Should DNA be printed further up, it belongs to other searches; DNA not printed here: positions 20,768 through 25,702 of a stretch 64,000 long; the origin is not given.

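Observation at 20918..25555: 1545-aa fused double-activase / dehydratase-like protein in an otherwise minimal-metabolism context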

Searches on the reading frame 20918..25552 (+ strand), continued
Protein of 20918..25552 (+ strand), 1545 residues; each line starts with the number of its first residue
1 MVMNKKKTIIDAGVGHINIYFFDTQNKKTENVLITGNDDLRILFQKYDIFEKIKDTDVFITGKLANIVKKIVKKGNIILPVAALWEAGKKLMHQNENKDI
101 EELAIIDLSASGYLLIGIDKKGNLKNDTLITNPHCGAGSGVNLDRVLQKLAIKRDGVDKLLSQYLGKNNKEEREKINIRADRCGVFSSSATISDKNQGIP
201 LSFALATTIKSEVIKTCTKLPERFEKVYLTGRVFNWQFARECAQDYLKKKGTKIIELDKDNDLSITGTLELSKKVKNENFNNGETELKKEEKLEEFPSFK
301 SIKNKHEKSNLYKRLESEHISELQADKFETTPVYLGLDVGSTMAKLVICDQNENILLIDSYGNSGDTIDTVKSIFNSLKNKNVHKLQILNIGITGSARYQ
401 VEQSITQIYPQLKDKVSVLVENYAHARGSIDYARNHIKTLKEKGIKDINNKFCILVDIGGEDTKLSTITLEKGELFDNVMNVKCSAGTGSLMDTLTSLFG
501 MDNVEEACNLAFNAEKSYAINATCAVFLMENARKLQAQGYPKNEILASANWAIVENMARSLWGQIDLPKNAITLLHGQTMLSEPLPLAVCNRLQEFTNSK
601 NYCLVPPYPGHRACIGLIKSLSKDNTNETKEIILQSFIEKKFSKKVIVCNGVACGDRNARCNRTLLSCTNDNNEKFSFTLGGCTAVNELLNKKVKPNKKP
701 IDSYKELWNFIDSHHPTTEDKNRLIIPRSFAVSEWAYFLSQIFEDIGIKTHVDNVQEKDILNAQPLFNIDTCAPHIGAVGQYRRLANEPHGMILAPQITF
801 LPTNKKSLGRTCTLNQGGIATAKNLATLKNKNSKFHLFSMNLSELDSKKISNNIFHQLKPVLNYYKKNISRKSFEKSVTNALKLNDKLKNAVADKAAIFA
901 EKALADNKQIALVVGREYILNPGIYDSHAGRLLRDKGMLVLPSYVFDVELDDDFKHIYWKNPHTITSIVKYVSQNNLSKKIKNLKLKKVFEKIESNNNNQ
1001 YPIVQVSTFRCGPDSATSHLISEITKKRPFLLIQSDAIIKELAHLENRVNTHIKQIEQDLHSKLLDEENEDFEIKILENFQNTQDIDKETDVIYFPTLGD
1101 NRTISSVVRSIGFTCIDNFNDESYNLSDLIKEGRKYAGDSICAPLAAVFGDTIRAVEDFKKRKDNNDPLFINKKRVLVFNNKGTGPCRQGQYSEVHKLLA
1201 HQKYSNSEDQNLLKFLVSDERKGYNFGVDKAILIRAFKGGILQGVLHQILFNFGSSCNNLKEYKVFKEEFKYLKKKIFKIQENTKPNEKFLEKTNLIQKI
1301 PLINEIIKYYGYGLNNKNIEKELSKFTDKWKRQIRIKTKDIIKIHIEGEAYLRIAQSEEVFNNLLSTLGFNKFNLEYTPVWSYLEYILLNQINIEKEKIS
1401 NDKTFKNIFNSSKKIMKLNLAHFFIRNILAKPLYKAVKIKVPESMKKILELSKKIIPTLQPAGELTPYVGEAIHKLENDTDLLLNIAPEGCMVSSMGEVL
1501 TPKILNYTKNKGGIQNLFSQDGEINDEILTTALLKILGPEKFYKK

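Call 10: search_solved_structures(query=window:20918-25552:+, max_evalue=1)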
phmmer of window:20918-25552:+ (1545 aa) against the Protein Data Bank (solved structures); distinct sequences matched with E-value up to 1: 5.
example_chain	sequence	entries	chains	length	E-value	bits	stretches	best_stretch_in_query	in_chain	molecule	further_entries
4eht_A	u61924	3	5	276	4e-11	44.4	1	423-572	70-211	Activator of 2-hydroxyisocaproyl-CoA dehydratase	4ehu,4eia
1hux_A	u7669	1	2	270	2.3e-10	41.8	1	390-556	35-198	ACTIVATOR OF (R)-2-HYDROXYGLUTARYL-COA DEHYDRATASE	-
7yyl_E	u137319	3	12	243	7.7e-08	33.5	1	439-558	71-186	Putative CoA-substrate-specific enzyme activase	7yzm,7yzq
9gai_D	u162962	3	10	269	9.6e-08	33.2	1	455-549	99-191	3-methylbenzoyl-CoA reductase alpha subunit MbdQ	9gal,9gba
9gai_C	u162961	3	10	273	0.00033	21.4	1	455-575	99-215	3-methylbenzoyl-CoA reductase delta subunit MbdP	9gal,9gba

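Call 21: find_encoding_contigs(protein=P0001, flank=10000, max_places=3)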
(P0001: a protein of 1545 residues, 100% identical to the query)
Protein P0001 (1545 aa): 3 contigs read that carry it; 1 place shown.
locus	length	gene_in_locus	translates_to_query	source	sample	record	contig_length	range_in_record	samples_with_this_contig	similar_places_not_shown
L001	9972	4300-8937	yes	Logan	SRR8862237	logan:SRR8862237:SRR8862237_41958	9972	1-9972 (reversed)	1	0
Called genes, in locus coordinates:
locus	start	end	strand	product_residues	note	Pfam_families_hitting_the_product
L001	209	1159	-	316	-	PF01699:Na_Ca_ex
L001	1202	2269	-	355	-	-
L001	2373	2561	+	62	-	-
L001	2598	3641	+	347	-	PF00579:tRNA-synt_1b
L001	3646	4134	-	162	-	-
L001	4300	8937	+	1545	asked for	PF01869:BcrAD_BadFG, PF09989:DUF2229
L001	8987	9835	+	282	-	PF01790:LGT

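Call 34: find_encoding_contigs(protein=P0002, flank=7000, max_places=1)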
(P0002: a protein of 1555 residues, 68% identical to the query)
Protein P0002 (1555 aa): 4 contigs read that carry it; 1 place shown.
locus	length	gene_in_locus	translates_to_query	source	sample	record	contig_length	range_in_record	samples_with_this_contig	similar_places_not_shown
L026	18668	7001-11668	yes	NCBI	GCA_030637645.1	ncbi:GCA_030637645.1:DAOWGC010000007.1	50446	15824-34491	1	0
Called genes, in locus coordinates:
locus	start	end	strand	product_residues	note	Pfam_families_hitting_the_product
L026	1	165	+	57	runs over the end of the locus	PF00830:Ribosomal_L28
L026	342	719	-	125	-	PF23198:PDE8A_N (faint), PF00072:Response_reg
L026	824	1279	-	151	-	PF00908:dTDP_sugar_isom, PF05523:FdtA (weak), PF14667:Polysacc_synt_C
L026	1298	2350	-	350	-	PF01145:Band_7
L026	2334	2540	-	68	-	-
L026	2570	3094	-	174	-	-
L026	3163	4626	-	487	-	-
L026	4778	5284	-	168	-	-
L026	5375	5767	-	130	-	-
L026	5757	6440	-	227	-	PF12844:HTH_19, PF13443:HTH_26 (weak), PF13560:HTH_31, PF01381:HTH_3, PF13274:SocA_Panacea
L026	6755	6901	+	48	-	-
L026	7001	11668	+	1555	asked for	PF01869:BcrAD_BadFG, PF09989:DUF2229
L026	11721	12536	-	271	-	-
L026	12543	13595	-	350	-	PF00953:Glycos_transf_4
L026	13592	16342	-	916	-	PF02861:Clp_N, PF17871:AAA_lid_9, PF00158:Sigma54_activat (weak), PF07724:AAA_2, PF07728:AAA_5, PF00004:AAA, PF10431:ClpB_D2-small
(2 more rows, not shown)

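Call 35: find_encoding_contigs(protein=P0070, flank=7000, max_places=1)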
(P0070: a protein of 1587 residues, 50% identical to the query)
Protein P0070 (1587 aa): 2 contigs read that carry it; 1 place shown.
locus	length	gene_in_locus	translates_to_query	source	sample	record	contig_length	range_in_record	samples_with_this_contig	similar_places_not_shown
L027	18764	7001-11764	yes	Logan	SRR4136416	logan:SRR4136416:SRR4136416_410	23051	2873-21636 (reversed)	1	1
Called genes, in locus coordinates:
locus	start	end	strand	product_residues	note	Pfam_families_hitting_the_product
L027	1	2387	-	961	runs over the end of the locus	PF05231:MASE1, PF08448:PAS_4 (weak), PF00989:PAS, PF13188:PAS_8 (weak), PF13426:PAS_9, PF00990:GGDEF, PF00563:EAL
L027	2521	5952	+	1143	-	PF17757:UvrB_inter, PF21132:MFD_D3, PF02559:CarD_TRCF_RID, PF00270:DEAD, PF04851:ResIII, PF00271:Helicase_C, PF03461:TRCF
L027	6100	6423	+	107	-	PF12797:Fer4_2 (faint), PF12837:Fer4_6 (faint), PF13237:Fer4_10 (weak), PF14697:Fer4_21 (faint), PF12838:Fer4_7 (weak), PF13187:Fer4_9 (weak), PF00037:Fer4 (weak), PF11953:DUF3470, +1 more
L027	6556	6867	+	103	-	PF12840:HTH_20, PF01022:HTH_5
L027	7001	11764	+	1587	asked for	PF01869:BcrAD_BadFG, PF09989:DUF2229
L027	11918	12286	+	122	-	PF01250:Ribosomal_S6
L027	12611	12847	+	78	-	PF01084:Ribosomal_S18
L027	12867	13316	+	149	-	PF01281:Ribosomal_L9_N, PF03948:Ribosomal_L9_C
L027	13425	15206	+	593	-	PF00990:GGDEF, PF22335:Cas10-Cmr2_palm2 (weak)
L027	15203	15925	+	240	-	PF00565:SNase, PF05901:Excalibur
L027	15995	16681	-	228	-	PF03411:Peptidase_M74 (weak)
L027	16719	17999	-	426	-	PF04354:ZipA_C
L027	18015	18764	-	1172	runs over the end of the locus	PF02463:SMC_N, PF13175:AAA_15 (weak), PF13304:AAA_21 (faint), PF13476:AAA_23, PF06470:SMC_hinge (faint)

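Call 36: find_encoding_contigs(protein=P0034, flank=7000, max_places=1)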
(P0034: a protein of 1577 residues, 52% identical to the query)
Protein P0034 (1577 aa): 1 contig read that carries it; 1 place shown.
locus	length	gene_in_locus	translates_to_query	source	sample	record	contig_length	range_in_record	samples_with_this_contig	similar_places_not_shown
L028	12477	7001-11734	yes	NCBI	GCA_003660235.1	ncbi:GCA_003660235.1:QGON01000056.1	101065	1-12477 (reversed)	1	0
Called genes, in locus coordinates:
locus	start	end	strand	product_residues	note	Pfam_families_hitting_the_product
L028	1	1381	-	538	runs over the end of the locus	PF02563:Poly_export, PF10531:SLBB (faint), PF22461:SLBB_2 (faint)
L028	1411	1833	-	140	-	-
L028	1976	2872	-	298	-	PF01370:Epimerase, PF04321:RmlD_sub_bind, PF01073:3Beta_HSD (weak), PF02719:Polysacc_synt_2 (weak), PF16363:GDP_Man_Dehyd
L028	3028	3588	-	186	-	PF00908:dTDP_sugar_isom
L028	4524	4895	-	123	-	PF13366:PDDEXK_3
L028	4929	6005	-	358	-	PF01073:3Beta_HSD, PF01370:Epimerase, PF02719:Polysacc_synt_2, PF04321:RmlD_sub_bind, PF16363:GDP_Man_Dehyd, PF07993:NAD_binding_4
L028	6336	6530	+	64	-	PF09957:VapB_antitoxin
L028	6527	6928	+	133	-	PF01850:PIN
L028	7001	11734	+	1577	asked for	PF01869:BcrAD_BadFG, PF09989:DUF2229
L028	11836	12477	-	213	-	PF03050:DDE_Tnp_IS66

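Call 37: find_encoding_contigs(protein=P0119, flank=7000, max_places=1)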
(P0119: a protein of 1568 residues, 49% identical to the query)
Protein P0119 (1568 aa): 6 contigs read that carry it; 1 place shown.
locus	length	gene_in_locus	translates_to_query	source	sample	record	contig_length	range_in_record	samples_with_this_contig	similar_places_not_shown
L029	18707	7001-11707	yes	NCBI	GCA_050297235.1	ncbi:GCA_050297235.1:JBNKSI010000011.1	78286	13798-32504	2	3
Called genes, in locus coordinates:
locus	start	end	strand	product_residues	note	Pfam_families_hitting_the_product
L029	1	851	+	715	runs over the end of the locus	PF07715:Plug, PF00593:TonB_dep_Rec_b-barrel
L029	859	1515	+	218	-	PF02683:DsbD_TM (weak), PF13386:DsbD_2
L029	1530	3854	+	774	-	PF12801:Fer4_5 (weak), PF10670:DUF4198 (weak)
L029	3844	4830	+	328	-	PF12837:Fer4_6 (faint), PF12801:Fer4_5, PF13237:Fer4_10, PF14697:Fer4_21 (weak), PF12838:Fer4_7 (weak), PF13187:Fer4_9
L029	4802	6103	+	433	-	PF06050:HGD-D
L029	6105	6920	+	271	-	PF01869:BcrAD_BadFG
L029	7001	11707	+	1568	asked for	PF01869:BcrAD_BadFG, PF09989:DUF2229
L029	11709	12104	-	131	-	PF00027:cNMP_binding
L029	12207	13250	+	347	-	PF03773:ArsP_1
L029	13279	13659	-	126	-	-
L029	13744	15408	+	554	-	PF01807:Zn_ribbon_DnaG, PF08275:DNAG_N, PF01751:Toprim, PF13155:Toprim_2, PF13362:Toprim_3 (weak), PF13662:Toprim_4, PF16730:DnaGprimase_HBD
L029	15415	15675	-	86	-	PF20075:DUF6471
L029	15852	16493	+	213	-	PF04012:PspA_IM30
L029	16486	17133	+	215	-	PF21001:YqiJ_N, PF07290:YqiJ_OB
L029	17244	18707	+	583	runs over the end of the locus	PF01145:Band_7, PF15975:Flot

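Call 53: find_encoding_contigs(protein=P0004, flank=7000, max_places=1)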
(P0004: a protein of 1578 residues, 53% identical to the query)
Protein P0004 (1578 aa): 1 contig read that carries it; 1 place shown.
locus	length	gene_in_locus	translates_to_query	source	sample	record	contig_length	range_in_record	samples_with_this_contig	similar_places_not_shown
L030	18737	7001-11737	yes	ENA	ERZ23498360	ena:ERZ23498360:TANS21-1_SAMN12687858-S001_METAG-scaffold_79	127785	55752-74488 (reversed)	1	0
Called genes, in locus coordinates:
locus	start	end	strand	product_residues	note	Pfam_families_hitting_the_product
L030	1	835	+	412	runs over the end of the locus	PF25917:BSH_RND (weak), PF25973:BSH_CzcB (faint)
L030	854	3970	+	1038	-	PF00873:ACR_tran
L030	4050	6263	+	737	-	PF13336:AcetylCoA_hyd_C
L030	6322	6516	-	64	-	PF07311:Dodecin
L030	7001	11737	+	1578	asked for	PF01869:BcrAD_BadFG, PF09989:DUF2229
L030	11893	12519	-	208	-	PF04367:DUF502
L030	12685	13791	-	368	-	PF04389:Peptidase_M28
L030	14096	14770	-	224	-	-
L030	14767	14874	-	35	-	-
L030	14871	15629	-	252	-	PF14451:Ub-Mut7C, PF01927:Mut7-C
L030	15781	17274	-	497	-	PF01019:G_glu_transpept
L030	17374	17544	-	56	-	-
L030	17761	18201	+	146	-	PF10025:DUF2267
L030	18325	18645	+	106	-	-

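Call 54: find_encoding_contigs(protein=P0005, flank=7000, max_places=1)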
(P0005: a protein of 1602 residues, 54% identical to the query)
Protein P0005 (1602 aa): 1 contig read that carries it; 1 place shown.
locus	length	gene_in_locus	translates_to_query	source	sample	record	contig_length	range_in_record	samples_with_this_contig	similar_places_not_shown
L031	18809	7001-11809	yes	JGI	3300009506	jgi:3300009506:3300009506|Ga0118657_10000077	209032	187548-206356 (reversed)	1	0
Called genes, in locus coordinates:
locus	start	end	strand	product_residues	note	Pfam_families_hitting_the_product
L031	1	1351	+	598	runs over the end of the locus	PF03717:PBP_dimer, PF00905:Transpeptidase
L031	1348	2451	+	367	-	PF01098:FTSW_RODA_SPOVE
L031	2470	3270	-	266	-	PF01925:TauE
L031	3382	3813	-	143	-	PF12802:MarR_2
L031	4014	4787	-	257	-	PF17131:TP_0789-like, PF07044:DUF1329 (weak)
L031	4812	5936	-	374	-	PF12679:ABC2_membrane_2, PF12730:ABC2_membrane_4 (faint), PF12698:ABC2_membrane_3, PF01061:ABC2_membrane, PF10920:DUF2705 (weak)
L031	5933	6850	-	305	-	PF00005:ABC_tran, PF13304:AAA_21 (weak)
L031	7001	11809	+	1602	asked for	PF01869:BcrAD_BadFG, PF09989:DUF2229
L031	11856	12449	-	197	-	PF00551:Formyl_trans_N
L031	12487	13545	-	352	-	PF00586:AIRS, PF02769:AIRS_C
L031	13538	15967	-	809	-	PF02518:HATPase_c, PF00204:DNA_gyraseB, PF01751:Toprim, PF18053:GyrB_insert, PF00986:DNA_gyraseB_C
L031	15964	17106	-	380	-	PF02463:SMC_N, PF13476:AAA_23 (weak), PF13304:AAA_21 (faint)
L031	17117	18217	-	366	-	PF00712:DNA_pol3_beta, PF02767:DNA_pol3_beta_2, PF02768:DNA_pol3_beta_3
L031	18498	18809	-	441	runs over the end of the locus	PF11638:DnaA_N, PF00308:Bac_DnaA, PF01695:IstB_IS21, PF13401:AAA_22 (faint), PF00004:AAA (weak), PF08299:Bac_DnaA_C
